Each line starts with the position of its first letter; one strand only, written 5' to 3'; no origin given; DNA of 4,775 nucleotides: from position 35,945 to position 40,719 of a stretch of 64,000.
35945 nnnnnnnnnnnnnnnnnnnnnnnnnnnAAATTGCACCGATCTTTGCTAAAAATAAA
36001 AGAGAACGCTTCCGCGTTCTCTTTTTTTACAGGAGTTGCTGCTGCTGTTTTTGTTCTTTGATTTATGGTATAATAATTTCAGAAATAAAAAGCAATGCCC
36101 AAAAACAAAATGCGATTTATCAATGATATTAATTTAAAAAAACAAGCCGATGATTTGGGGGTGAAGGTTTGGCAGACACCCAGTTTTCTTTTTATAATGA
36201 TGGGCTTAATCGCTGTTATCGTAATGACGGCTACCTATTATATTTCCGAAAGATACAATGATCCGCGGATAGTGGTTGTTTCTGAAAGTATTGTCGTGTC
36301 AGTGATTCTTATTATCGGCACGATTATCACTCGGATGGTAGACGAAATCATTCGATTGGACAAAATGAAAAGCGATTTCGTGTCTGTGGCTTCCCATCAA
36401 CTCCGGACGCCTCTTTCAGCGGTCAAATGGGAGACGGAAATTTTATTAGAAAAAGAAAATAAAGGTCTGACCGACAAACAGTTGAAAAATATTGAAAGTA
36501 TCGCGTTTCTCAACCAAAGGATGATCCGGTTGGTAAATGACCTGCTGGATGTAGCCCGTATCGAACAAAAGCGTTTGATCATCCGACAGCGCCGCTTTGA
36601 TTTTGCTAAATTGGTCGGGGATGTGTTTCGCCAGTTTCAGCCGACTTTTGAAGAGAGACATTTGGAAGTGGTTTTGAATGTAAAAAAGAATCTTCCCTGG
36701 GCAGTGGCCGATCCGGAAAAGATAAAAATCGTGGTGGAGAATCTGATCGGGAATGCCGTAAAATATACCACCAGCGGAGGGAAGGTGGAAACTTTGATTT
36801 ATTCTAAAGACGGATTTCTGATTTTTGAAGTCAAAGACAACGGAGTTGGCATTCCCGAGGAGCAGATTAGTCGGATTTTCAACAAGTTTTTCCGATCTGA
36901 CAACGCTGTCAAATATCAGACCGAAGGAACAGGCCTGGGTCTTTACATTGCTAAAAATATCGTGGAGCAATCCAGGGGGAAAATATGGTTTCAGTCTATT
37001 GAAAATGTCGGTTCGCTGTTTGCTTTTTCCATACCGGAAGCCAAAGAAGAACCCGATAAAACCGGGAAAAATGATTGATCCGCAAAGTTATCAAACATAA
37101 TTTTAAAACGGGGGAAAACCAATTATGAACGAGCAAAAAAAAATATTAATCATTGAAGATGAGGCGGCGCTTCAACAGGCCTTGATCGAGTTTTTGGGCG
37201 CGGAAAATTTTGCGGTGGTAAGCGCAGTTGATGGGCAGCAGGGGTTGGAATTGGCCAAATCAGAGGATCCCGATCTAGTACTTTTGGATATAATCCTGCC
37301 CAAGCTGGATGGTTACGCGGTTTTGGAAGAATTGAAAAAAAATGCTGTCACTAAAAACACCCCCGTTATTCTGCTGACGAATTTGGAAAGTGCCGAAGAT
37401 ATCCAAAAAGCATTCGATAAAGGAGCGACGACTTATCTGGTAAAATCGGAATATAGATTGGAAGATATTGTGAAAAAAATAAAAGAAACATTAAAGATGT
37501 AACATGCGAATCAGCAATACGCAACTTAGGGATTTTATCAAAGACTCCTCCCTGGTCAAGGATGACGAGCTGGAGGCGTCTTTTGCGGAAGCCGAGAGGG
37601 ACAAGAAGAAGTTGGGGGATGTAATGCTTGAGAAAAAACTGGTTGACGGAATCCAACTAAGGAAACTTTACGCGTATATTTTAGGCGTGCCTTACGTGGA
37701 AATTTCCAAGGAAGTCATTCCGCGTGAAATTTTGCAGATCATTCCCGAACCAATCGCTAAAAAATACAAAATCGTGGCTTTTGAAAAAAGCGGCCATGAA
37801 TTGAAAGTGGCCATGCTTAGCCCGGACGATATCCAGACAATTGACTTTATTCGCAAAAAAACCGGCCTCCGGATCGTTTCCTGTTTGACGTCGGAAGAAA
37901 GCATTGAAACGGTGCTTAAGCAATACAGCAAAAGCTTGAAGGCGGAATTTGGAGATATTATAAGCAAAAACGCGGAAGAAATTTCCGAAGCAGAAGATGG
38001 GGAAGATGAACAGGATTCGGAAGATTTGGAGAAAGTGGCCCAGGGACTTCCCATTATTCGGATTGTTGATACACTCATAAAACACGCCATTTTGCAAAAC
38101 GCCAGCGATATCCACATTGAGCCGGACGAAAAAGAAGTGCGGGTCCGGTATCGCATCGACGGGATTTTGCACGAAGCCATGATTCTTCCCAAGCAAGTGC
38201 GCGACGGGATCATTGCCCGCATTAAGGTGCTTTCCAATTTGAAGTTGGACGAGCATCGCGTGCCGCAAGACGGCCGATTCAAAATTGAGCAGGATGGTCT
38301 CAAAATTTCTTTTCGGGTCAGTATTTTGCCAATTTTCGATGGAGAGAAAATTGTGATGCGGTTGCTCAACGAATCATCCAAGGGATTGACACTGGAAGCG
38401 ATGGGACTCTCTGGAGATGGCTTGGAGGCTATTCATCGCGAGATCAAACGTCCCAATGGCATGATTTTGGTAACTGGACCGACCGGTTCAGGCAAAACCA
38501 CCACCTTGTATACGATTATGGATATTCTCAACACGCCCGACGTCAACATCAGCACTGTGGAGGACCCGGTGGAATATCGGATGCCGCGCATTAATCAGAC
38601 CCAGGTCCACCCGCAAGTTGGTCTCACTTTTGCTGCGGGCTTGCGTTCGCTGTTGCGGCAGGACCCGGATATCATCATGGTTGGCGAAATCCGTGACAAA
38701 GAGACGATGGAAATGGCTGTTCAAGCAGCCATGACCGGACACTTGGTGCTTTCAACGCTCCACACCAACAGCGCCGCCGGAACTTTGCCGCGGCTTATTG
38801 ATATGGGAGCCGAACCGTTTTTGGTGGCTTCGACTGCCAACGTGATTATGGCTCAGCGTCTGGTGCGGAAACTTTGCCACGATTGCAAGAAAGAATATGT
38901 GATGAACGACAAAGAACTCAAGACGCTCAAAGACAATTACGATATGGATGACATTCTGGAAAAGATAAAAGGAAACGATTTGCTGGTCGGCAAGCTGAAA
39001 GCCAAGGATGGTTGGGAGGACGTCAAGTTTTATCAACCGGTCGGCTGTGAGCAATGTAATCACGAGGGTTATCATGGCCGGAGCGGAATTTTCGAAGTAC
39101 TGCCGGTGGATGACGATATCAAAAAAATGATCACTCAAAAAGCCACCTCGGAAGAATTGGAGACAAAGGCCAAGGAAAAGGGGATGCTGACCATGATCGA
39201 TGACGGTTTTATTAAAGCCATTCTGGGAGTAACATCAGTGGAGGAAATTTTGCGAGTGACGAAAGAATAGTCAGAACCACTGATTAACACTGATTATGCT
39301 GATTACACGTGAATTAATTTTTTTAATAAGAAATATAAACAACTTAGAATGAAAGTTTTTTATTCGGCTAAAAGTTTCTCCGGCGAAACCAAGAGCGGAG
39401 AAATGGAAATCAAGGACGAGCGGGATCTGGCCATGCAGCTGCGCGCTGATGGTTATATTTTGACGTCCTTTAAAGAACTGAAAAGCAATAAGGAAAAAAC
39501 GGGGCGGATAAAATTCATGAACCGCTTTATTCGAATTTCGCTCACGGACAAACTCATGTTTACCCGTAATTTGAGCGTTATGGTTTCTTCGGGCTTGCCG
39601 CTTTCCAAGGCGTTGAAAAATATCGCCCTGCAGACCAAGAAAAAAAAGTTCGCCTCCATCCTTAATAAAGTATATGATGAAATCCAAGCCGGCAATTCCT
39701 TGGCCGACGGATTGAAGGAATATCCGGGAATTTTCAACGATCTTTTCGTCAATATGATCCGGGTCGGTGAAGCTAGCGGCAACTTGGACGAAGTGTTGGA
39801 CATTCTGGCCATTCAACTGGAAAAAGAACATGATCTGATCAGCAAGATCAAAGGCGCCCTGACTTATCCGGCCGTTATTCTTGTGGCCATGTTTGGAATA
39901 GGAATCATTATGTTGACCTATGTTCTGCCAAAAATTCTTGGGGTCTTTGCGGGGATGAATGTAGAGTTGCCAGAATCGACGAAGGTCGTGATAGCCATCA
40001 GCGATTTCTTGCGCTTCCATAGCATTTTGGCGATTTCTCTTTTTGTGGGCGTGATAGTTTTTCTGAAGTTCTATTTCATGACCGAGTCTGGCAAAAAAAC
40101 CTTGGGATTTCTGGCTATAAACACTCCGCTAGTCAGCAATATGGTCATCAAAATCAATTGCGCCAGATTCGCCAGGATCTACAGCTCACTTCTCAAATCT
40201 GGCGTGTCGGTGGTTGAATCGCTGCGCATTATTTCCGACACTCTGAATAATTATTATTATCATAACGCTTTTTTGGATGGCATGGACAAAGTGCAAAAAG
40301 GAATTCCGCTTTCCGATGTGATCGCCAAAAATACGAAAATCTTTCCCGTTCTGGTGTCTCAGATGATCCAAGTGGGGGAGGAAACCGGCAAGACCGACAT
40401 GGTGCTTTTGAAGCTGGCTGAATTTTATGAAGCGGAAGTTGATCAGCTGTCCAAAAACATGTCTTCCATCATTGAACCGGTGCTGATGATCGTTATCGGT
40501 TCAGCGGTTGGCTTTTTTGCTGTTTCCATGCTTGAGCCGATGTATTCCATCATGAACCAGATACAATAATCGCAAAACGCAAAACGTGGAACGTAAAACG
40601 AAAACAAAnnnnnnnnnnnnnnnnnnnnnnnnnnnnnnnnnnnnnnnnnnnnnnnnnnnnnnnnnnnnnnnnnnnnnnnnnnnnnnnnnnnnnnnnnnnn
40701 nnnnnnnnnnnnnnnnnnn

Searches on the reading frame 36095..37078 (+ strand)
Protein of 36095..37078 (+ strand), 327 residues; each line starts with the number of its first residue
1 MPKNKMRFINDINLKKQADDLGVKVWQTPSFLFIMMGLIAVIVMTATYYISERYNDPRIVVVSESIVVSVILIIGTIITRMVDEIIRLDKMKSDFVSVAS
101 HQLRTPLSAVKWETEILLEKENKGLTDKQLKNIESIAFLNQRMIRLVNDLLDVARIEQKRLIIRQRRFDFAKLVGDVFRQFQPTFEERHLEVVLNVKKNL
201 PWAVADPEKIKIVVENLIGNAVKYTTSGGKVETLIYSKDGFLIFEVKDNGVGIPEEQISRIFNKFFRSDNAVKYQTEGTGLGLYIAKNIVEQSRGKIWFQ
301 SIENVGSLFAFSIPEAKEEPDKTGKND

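Call 61: search_protein_families(library=pfam, proteins=[window:36095-37078:+], max_evalue=0.01)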
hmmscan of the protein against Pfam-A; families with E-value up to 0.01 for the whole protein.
window:36095-37078:+ (327 aa): 4 families
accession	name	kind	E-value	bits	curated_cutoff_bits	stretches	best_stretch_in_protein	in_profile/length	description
PF02518.31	HATPase_c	-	1.9e-26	93.1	26.4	1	206-316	2-110/111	Histidine kinase-, DNA gyrase B-, and HSP90-like ATPase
PF00512.31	HisKA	-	1.2e-15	57.7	26.9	1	91-158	1-65/66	His Kinase A (phospho-acceptor) domain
PF13581.12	HATPase_c_2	-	0.0035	17.8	27.4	1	205-291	27-110/127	Histidine kinase-like ATPase domain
PF11537.13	NitrOD5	-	0.0067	17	27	0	174-220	11-58/94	Nitrosopumilus output domain 5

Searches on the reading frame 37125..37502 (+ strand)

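Call 63: search_protein_families(library=pfam, proteins=[window:37125-37502:+], max_evalue=0.00001)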
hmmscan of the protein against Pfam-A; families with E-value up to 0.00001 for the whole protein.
window:37125-37502:+ (125 aa): 1 family
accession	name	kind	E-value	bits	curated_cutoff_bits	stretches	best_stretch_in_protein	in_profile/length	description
PF00072.30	Response_reg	-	2.7e-25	89.1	30.2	1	7-119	1-110/111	Response regulator receiver domain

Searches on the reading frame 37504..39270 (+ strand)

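Call 63: search_protein_families(library=pfam, proteins=[window:37504-39270:+], max_evalue=0.00001)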
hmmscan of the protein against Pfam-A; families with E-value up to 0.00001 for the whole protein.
window:37504-39270:+ (588 aa): 2 families
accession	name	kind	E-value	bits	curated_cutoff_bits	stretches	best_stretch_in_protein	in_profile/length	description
PF00437.27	T2SSE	-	2.3e-134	448.2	24.9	1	183-584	7-370/370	Type II/IV secretion system protein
PF05157.20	MshEN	-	4.5e-15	55.9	23.1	1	60-145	1-87/90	MshEN domain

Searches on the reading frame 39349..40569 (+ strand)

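Call 63: search_protein_families(library=pfam, proteins=[window:39349-40569:+], max_evalue=0.00001)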
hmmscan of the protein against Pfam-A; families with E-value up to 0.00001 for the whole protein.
window:39349-40569:+ (406 aa): 1 family
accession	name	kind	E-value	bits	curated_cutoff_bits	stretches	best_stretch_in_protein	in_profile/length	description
PF00482.28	T2SSF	-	1.4e-59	200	25.2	2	71-194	1-125/125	Type II secretion system (T2SS), protein F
